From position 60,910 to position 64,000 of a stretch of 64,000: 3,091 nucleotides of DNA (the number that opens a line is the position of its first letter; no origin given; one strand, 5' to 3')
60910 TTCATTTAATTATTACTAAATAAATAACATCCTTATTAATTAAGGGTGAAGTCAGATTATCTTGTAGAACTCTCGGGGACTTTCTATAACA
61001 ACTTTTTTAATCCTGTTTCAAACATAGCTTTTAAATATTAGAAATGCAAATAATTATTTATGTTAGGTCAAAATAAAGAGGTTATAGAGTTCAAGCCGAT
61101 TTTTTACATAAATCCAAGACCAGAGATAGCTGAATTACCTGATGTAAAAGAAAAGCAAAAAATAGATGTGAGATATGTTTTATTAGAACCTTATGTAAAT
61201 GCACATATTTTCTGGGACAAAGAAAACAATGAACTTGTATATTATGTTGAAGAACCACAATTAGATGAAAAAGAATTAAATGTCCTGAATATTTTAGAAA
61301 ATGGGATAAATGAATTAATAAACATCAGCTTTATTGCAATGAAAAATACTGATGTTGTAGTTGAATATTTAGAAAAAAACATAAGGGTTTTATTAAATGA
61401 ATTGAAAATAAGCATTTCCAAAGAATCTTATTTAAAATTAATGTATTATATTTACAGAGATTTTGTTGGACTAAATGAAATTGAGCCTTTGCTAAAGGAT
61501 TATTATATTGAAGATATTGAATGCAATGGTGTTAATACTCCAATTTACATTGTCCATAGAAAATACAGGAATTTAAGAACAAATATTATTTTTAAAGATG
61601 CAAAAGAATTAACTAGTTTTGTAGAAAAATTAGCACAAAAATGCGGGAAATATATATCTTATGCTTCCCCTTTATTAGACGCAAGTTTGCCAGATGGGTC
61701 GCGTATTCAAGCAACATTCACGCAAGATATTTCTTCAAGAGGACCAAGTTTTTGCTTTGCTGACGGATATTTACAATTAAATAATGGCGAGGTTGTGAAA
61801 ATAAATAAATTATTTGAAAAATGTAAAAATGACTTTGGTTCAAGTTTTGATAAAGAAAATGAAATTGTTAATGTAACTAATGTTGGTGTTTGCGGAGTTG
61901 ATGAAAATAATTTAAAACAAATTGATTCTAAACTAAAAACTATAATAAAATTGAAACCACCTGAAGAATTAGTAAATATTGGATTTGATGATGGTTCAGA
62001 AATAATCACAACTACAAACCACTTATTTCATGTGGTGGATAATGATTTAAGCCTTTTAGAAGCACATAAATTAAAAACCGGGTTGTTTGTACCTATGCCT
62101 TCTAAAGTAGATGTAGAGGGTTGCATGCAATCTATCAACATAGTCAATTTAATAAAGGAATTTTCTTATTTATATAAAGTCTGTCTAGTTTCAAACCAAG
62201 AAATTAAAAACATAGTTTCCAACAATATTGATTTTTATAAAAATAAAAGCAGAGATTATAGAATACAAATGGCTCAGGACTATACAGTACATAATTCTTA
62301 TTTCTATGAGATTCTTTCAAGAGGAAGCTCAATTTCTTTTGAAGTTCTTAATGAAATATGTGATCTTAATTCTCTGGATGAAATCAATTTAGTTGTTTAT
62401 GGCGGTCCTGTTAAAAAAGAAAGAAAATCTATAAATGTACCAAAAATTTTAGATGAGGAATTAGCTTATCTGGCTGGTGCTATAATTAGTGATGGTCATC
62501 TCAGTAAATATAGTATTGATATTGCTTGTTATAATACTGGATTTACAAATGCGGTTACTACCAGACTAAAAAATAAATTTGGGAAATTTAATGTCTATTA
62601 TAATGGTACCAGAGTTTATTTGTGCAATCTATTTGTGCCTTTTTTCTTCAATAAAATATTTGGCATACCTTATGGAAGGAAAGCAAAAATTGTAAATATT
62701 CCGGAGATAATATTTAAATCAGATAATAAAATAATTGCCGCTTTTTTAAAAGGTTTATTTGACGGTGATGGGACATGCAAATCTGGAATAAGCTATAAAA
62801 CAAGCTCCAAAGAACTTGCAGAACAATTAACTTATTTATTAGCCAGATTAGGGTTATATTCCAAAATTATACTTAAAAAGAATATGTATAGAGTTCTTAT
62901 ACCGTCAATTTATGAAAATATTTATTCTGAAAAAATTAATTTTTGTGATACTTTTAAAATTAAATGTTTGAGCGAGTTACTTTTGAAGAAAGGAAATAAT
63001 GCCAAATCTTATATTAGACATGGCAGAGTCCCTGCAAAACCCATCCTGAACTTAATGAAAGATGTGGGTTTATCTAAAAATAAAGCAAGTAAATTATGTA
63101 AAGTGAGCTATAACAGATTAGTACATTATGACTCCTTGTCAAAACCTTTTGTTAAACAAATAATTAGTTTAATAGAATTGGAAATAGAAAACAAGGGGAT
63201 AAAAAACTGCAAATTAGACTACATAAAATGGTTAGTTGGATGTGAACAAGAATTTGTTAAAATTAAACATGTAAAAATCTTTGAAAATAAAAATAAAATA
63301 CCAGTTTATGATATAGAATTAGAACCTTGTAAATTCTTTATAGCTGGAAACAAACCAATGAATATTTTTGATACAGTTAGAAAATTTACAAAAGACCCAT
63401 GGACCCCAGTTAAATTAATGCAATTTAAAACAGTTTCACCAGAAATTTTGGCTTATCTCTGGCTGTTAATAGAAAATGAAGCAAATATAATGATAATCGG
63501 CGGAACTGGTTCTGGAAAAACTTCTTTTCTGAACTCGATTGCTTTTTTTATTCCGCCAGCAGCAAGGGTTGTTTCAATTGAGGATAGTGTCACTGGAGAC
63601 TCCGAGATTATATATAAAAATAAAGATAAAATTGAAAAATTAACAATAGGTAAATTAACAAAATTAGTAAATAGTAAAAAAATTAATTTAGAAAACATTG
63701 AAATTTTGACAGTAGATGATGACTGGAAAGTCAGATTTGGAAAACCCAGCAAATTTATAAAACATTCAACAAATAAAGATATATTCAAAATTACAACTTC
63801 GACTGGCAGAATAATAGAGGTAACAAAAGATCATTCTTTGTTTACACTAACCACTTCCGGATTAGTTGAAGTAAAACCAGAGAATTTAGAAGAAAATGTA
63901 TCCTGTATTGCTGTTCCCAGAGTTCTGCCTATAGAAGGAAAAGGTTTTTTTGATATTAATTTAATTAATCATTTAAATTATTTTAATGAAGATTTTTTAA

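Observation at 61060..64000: FlaI-like pilus ATPase carries two inteins; intein 1 has a homing endonuclease and an apparent C-terminal Asp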

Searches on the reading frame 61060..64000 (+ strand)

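Call 4: search_protein_families(library=pfam, proteins=[window:61060-64000:+], max_evalue=0.01)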
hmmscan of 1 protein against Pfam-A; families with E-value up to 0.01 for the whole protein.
window:61060-64000:+ (980 aa): 7 families
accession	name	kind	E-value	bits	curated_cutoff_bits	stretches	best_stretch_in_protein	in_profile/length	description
PF14890.11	Intein_splicing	-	3e-21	76.3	35.8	2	267-764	13-149/155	Intein splicing domain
PF14528.11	LAGLIDADG_3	-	2e-15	57.2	22.5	1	559-614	3-68/82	LAGLIDADG-like domain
PF00437.27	T2SSE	-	2.7e-07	30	24.9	1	773-845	109-181/370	Type II/IV secretion system protein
PF14527.11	LAGLIDADG_WhiA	-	0.00034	21.1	23.2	0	561-614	3-61/93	WhiA LAGLIDADG-like domain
PF05204.19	Hom_end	-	0.0014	19.1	21.1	0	546-602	1-61/110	Homing endonuclease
PF01580.24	FtsK_SpoIIIE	-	0.0032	17.4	24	1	804-827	36-59/221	FtsK/SpoIIIE family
PF00005.33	ABC_tran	-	0.0098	16.9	25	0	804-846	8-50/137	ABC transporter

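Call 6: find_homologous_proteins(query=window:61060-64000:+, max_evalue=0.00001)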
Query window:61060-64000:+ (980 aa): 890 proteins with E <= 0.00001 among 8000 candidates; the best 120 are listed.
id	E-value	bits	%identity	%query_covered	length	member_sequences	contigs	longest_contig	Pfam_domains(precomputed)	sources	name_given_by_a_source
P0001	0.0e+0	1290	59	98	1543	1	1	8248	PF05204.20,PF00437.27,PF14528.12,PF27713.1,PF14890.12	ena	-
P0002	0.0e+0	1254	66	85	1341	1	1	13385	PF00437.27,PF14528.12,PF01079.26,PF27713.1,PF14890.12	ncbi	-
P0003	0.0e+0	1212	63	85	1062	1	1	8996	PF23989.1,PF00437.27,PF14528.12,PF14890.12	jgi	-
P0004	0.0e+0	1196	55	96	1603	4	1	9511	PF05204.20,PF00437.27,PF01381.29,PF14528.12,PF14890.12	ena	-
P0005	0.0e+0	1167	54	98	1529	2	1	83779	PF00437.27,PF14528.12,PF27713.1,PF14890.12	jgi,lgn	jgi:type IV secretory pathway ATPase VirB11/archaellum biosynthesis ATPase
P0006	0.0e+0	1150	60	85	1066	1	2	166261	PF00437.27,PF14528.12,PF27713.1,PF14890.12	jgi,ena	-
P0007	0.0e+0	1144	53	97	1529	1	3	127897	PF00437.27,PF14528.12,PF14890.12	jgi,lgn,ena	-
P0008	0.0e+0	1140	59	85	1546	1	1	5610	PF05204.20,PF00437.27,PF14528.12,PF14890.12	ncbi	-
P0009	0.0e+0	1139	60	85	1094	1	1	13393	PF00437.27,PF14528.12,PF14890.12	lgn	-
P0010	0.0e+0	1130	59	85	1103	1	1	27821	PF00437.27,PF14528.12,PF14890.12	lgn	-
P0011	0.0e+0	1121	55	95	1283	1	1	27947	PF00437.27,PF14528.12,PF14890.12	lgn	-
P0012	0.0e+0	1120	58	85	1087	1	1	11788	PF00437.27,PF14528.12,PF14890.12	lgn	-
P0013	0.0e+0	1115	59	85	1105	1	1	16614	PF00437.27,PF14528.12,PF14890.12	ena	-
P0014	0.0e+0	1113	58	85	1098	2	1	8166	PF00437.27,PF14528.12,PF14890.12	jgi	-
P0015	0.0e+0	1102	58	85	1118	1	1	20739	PF00437.27,PF14528.12,PF14890.12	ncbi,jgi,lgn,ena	ncbi:MAG: ATPase, T2SS/T4P/T4SS family [Candidatus Nanoarchaeia archaeon]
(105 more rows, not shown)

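Call 20: search_solved_structures(query=window:61060-64000:+, max_evalue=0.01, show_alignments=2)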
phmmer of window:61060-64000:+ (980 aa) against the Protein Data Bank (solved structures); distinct sequences matched with E-value up to 0.01: 13.
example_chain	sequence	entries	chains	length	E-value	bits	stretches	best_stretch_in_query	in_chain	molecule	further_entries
2oap_1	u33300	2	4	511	7.1e-59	202.6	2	22-232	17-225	Type II secretion system protein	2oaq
4ii7_A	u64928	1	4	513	3.3e-33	117.7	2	17-230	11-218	FlaI ATPase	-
4ihq_A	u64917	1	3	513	3.4e-33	117.7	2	17-230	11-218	FlaI ATPase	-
8rkd_E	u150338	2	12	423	1.8e-23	85.5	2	772-844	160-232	Pilus assembly ATPase CpaF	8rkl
8rjf_A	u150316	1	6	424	1.8e-23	85.5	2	772-844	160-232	Pilus assembly ATPase CpaF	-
9e24_A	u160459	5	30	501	2.8e-23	84.8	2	772-844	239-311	CpaF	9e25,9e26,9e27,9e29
7qsu_A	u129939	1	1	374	4e-13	51.2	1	452-614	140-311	V-ATPase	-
7qss_A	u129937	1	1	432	7.5e-13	50.3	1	452-614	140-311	V-type ATP synthase alpha chain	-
2cw7_A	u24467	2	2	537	9.2e-10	40.1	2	465-615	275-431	Endonuclease PI-PkoII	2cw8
7qst_A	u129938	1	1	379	5.2e-09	37.6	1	457-614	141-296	V-type ATP synthase subunit A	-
6bge_A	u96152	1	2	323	1.7e-06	29.3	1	808-863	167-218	VirB11-like protein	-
1g6o_A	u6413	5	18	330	1.8e-06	29.2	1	808-863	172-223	CAG-ALPHA | virB11 homolog | Cag-alfa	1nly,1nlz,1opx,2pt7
5o9j_A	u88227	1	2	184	0.0022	19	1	850-955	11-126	Transcription initiation factor IIB,Transcription initiation factor IIB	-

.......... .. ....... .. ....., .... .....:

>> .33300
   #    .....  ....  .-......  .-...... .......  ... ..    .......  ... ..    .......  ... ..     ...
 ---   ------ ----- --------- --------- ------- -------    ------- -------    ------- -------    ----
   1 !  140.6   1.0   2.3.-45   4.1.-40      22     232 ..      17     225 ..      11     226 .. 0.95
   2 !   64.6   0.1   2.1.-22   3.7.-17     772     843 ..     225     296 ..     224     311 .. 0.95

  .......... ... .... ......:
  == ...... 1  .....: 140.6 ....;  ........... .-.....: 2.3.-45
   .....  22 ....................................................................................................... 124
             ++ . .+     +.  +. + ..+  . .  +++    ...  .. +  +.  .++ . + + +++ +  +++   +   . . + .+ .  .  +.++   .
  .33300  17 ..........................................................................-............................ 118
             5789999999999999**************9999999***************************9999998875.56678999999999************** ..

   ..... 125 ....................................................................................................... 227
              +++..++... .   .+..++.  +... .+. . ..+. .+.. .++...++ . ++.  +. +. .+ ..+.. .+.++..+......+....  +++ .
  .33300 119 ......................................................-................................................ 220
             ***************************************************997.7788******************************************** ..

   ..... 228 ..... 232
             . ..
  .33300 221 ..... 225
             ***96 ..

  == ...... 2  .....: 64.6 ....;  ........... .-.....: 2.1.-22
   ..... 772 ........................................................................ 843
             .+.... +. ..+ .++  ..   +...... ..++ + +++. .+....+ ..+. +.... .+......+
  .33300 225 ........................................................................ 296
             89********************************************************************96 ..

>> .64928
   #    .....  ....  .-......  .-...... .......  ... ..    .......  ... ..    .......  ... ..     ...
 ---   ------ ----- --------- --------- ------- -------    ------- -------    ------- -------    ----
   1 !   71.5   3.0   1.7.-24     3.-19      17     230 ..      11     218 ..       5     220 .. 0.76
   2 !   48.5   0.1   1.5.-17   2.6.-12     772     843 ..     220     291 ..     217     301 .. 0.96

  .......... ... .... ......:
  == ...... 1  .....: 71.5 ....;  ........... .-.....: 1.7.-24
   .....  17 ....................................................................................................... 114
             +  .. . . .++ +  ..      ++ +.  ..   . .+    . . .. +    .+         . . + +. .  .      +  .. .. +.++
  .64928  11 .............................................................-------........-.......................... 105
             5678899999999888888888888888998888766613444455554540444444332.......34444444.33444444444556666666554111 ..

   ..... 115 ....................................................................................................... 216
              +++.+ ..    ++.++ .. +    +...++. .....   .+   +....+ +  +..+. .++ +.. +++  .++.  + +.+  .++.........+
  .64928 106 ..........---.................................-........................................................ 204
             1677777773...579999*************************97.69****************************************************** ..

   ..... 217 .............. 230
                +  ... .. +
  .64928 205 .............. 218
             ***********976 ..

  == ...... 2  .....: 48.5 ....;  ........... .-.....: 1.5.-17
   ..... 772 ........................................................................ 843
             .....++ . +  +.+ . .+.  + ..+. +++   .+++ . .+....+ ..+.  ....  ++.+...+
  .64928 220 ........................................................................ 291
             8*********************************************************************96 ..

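Call 31: find_encoding_contigs(protein=P0005, flank=8000, max_places=2)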
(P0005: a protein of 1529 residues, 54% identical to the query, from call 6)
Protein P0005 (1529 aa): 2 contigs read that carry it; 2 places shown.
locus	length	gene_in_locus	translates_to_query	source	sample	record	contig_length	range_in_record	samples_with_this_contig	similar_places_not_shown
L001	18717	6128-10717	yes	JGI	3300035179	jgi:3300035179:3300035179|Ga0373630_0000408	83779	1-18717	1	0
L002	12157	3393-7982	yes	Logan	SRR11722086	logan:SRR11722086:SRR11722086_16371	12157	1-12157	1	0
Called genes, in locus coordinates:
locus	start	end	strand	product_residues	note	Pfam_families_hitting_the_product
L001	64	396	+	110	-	-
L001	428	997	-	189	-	PF13505:OMP_b-brl (weak)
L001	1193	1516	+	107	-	-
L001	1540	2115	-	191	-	PF13505:OMP_b-brl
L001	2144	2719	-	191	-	PF13505:OMP_b-brl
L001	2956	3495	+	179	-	-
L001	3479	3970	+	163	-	-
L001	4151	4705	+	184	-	-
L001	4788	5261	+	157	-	-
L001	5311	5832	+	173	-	-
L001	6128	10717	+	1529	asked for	PF14890:Intein_splicing, PF14528:LAGLIDADG_3, PF00437:T2SSE, PF27713:UCP018868 (faint), PF14890:Intein_splicing, PF14528:LAGLIDADG_3, PF00437:T2SSE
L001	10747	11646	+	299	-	PF00482:T2SSF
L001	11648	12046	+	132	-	-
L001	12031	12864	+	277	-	PF00482:T2SSF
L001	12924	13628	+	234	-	-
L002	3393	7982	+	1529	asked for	PF14890:Intein_splicing, PF14528:LAGLIDADG_3, PF00437:T2SSE, PF27713:UCP018868 (faint), PF14890:Intein_splicing, PF14528:LAGLIDADG_3, PF00437:T2SSE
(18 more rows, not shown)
